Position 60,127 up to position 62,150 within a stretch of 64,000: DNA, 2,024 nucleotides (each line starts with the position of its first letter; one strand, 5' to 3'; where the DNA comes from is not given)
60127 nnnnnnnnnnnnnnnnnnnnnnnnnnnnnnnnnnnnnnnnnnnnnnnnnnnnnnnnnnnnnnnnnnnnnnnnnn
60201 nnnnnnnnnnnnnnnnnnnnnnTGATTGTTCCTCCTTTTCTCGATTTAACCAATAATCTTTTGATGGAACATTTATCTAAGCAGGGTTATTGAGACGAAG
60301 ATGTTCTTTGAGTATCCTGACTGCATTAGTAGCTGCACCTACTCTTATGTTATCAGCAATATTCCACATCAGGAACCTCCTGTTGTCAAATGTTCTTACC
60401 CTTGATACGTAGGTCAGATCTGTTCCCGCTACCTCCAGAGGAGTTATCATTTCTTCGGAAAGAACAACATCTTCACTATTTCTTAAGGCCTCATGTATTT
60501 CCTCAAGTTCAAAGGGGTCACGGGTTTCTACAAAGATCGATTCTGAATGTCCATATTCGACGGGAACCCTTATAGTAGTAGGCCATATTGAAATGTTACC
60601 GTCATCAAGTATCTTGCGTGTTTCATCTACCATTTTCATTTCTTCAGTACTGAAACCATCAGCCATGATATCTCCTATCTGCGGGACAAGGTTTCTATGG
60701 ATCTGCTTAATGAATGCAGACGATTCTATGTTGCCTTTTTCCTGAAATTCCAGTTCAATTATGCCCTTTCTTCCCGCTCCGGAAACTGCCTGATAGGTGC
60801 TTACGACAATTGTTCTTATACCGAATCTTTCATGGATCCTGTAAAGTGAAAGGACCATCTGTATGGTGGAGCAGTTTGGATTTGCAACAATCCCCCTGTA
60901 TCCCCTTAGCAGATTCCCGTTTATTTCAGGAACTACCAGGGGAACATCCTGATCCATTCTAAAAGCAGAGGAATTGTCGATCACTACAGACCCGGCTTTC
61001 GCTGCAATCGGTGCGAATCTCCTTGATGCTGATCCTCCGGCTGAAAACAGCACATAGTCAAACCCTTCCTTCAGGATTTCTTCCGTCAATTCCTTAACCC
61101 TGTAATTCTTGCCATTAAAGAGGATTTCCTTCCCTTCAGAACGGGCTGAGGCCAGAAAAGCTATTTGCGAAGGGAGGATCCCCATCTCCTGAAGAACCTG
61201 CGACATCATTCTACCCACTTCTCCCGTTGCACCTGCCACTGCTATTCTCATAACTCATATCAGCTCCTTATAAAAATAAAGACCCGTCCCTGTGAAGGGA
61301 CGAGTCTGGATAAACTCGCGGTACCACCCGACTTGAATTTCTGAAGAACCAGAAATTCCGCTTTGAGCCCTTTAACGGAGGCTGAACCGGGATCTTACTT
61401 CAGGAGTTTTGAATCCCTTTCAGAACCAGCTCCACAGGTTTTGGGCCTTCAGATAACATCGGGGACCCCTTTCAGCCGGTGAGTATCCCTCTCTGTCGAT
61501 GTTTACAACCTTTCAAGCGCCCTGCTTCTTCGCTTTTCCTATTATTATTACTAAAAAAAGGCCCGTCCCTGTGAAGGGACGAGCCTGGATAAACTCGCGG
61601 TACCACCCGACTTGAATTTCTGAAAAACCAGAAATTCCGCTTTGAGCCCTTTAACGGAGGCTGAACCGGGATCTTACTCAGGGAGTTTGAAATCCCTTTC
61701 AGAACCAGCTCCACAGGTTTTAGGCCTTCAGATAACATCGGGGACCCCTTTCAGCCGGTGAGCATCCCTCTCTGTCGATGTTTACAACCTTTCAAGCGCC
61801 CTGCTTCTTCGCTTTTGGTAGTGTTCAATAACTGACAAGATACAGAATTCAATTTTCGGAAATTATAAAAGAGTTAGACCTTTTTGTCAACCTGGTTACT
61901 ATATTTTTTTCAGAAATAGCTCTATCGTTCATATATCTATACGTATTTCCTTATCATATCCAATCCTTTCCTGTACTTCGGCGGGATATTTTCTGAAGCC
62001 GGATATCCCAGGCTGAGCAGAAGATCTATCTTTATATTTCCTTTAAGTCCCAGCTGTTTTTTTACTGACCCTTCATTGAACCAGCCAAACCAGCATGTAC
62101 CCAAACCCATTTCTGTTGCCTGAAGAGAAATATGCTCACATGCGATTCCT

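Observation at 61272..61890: Two tandem, nearly identical Lys-specifier T-box leaders in front of asd-dapA-dapB-dapH-lysC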

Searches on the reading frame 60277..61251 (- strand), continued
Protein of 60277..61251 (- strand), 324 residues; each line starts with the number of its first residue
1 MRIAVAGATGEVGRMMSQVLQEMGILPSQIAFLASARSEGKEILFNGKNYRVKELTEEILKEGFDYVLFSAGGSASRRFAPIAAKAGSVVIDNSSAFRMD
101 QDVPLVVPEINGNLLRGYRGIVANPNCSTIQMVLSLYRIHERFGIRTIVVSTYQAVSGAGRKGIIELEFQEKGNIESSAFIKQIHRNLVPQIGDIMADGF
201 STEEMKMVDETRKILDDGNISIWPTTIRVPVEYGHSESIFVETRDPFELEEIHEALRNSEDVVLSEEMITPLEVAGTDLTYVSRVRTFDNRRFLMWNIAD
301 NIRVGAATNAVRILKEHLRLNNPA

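Call 70: list_cluster_members(proteins=[P0001, P0004, P0016, P0008])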
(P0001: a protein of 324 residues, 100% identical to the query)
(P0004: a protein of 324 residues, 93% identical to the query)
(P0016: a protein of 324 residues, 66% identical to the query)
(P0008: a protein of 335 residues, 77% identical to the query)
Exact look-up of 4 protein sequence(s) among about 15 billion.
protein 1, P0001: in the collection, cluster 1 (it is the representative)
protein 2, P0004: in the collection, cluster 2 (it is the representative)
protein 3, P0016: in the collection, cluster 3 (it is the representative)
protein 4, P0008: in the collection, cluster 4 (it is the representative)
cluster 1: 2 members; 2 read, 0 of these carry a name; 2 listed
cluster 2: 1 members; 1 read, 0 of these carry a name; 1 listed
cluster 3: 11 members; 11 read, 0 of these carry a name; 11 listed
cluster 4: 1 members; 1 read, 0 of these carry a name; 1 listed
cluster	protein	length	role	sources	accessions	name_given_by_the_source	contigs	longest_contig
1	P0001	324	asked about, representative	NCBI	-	-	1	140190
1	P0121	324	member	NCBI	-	-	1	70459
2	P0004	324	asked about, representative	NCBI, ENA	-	-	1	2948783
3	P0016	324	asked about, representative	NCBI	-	-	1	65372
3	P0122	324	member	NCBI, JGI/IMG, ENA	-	-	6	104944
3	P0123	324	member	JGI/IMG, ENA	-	-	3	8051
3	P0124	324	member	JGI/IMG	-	-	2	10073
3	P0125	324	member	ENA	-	-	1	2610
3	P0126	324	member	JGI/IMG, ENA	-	-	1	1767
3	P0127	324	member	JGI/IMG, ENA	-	-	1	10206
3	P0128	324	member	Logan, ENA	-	-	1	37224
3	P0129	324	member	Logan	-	-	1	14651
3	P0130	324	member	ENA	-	-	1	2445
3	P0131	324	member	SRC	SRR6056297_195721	-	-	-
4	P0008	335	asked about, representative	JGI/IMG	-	-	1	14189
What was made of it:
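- Tried and rejected: No names were available (call 70).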

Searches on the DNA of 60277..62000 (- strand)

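Call 3: search_rna_families(source=window, start=61150, end=62000, threshold=evalue, max_evalue=10, show_alignments=6)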
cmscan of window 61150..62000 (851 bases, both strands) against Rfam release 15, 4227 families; matches with E-value up to 10: 11.
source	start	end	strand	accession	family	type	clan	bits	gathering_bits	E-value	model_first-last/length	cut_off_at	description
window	61572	61818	-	RF00230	T-box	Cis-reg; leader;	-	62.4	93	4.7e-13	1-219/219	no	T-box leader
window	61293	61539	-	RF00230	T-box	Cis-reg; leader;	-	62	93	6e-13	1-219/219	no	T-box leader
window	61558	61646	-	RF00014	DsrA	Gene; sRNA;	-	25.4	60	0.022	1-85/85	no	DsrA RNA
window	61559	61593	+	RF01347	CRISPR-DR37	Gene; CRISPR;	-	16.6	40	7.6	1-35/35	no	CRISPR RNA direct repeat element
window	61280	61314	+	RF01347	CRISPR-DR37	Gene; CRISPR;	-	16.6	40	7.9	1-35/35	no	CRISPR RNA direct repeat element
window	61552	61630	-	RF02869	ncS025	Gene; sRNA;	-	16.1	46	4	1-85/85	no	Burkholderia sRNA 25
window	61460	61489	-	RF01090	RF_site4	Cis-reg; frameshift_element;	-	15.3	45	8.1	1-66/66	no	Edr gene ribosomal frameshift signal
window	61553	61671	-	RF02837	anti-hemB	Gene; sRNA;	-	15.2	49.5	1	1-81/81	no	Burkholderia RNA 7 (anti-hemB)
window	61281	61315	+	RF01370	CRISPR-DR57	Gene; CRISPR;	-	14.7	39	4.9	1-37/37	no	CRISPR RNA direct repeat element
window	61881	61918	+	RF03027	RT-6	Gene; sRNA;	-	12.7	46.7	8.4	32-70/75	no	RT-6 RNA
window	61407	61493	-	RF00517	serC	Cis-reg; leader;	-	12.1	35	8.3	1-52/52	no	serC leader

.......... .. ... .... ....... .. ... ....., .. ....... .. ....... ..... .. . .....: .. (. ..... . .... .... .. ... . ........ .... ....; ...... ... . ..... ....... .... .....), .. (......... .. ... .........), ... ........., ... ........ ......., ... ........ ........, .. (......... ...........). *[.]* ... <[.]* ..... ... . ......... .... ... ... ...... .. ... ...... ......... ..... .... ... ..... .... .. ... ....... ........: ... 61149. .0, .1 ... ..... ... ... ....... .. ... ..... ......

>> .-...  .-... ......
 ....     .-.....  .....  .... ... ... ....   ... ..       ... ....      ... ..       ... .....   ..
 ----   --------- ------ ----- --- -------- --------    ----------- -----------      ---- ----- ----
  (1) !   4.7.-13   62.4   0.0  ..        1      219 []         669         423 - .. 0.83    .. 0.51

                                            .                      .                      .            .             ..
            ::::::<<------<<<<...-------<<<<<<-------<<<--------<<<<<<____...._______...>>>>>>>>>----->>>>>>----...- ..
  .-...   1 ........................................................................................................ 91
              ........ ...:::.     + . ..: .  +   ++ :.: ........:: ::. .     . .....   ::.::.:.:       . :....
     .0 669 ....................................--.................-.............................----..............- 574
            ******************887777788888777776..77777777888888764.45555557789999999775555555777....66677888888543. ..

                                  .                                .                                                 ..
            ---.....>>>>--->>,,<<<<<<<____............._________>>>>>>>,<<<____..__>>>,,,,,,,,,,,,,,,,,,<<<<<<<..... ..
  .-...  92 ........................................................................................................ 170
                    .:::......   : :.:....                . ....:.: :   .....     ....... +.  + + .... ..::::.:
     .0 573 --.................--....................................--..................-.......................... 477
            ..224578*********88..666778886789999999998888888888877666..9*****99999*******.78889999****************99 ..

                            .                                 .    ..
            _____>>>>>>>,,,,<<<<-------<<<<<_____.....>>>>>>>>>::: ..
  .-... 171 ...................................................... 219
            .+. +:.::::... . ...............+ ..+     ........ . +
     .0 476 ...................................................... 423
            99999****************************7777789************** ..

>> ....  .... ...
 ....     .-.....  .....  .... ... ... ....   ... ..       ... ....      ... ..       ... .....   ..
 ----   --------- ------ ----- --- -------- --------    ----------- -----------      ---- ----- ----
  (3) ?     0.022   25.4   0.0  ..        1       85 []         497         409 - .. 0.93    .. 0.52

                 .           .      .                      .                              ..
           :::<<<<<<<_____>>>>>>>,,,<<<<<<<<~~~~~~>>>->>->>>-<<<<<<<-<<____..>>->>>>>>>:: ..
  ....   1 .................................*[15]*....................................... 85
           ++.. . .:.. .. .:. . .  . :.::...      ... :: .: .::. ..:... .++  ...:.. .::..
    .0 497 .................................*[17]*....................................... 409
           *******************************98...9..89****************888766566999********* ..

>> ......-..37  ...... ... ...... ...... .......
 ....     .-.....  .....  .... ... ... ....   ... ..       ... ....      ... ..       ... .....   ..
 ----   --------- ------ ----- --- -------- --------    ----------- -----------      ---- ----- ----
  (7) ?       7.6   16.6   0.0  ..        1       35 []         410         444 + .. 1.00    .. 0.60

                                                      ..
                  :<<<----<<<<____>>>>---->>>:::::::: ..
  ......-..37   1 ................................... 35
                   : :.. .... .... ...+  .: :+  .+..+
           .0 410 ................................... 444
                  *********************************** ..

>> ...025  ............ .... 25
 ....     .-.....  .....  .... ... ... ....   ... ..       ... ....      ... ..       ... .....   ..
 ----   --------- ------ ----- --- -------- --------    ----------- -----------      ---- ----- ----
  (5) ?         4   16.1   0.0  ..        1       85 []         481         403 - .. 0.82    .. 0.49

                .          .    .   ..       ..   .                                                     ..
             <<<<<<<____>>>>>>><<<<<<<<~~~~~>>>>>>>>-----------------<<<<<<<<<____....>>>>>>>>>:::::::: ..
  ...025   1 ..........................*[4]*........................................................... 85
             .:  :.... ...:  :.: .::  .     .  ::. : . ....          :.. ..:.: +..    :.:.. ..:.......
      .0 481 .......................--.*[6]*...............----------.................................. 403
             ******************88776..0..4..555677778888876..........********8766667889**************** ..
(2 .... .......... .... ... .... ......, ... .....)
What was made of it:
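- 61572..61818 (-): T-box copy 1 (Stem I to the antiterminator 3' strand). RF00230 positions 1-219, 62.4 bits, E 4.7e-13 (call 3).
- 61293..61539 (-): T-box copy 2. RF00230 positions 1-219, 62.0 bits, E 6e-13 (call 3).
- Checked: Two full-length RF00230 matches (model positions 1-219): 61818-61572 (62.4 bits, E 4.7e-13) and 61539-61293 (62.0 bits, E 6e-13) (call 3). No lysine riboswitch match in 61150-62000 even at E<=10 (call 3).
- Full-length RF00230 hits (call 3).
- Tried and rejected: The E-value mode was needed (call 3).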

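Call 21: search_rna_families(sources=[L081, L086, L087, L089, L084, L085], threshold=evalue, max_evalue=0.001)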
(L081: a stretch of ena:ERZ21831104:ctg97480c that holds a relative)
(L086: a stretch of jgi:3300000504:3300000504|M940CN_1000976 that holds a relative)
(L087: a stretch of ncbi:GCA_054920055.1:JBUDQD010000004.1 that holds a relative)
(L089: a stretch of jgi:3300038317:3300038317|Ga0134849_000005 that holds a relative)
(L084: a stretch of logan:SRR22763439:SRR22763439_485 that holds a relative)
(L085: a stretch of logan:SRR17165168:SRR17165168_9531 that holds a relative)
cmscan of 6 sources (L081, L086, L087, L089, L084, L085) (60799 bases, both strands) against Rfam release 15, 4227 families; matches with E-value up to 0.001: 7.
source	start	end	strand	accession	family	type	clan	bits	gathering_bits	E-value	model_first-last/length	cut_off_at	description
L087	5730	5962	+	RF00230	T-box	Cis-reg; leader;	-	69.7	93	4.6e-13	1-219/219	no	T-box leader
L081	5441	5687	+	RF00230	T-box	Cis-reg; leader;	-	66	93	4.1e-12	1-219/219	no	T-box leader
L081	5715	5961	+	RF00230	T-box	Cis-reg; leader;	-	65.2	93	6.6e-12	1-219/219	no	T-box leader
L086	5708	5954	+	RF00230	T-box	Cis-reg; leader;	-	53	93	8.9e-09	1-219/219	no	T-box leader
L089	5698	5949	+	RF00230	T-box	Cis-reg; leader;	-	52.6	93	1.2e-08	1-219/219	no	T-box leader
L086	5423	5669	+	RF00230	T-box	Cis-reg; leader;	-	49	93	1e-07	1-219/219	no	T-box leader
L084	1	86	+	RF00230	T-box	Cis-reg; leader;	-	44.6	93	1.4e-06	143-219/219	5'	T-box leader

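Call 28: search_rna_families(sources=[L091, L092, L093, L094], threshold=evalue, max_evalue=0.001)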
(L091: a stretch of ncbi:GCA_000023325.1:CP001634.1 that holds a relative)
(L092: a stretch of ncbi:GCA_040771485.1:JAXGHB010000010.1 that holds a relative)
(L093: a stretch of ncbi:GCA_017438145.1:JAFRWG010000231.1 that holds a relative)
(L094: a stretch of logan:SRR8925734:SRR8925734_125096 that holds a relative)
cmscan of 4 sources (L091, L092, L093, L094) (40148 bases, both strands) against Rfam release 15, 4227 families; matches with E-value up to 0.001: 5.
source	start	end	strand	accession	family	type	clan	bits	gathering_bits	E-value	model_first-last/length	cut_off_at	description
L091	4743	4917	+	RF00168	Lysine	Cis-reg; riboswitch;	-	96.4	30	1.7e-24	1-182/182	no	Lysine riboswitch aptamer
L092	4755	4921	+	RF00168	Lysine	Cis-reg; riboswitch;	-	82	30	4.2e-20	1-182/182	no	Lysine riboswitch aptamer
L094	4717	4960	+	RF00230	T-box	Cis-reg; leader;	-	72.9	93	4.5e-14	1-219/219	no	T-box leader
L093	4521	4767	+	RF00230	T-box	Cis-reg; leader;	-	52.7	93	7.2e-09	1-219/219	no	T-box leader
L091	4076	4402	+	RF01766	cspA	Cis-reg; thermoregulator;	-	35.1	78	1.3e-05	1-428/428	no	cspA thermoregulator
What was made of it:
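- On Lysine riboswitch (RF00168): Orthologous Thermotogota loci score 82-96 bits (call 28).
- Closest known: Lysine riboswitch. Same: It sits at the same position in front of an orthologous operon (Asd 64-67% identical) and has the same regulatory goal (call 28).
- Orthologous operons in Kosmotoga and Mesotoga carry RF00168 (Lysine) at 96 and 82 bits at the same position (call 28).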
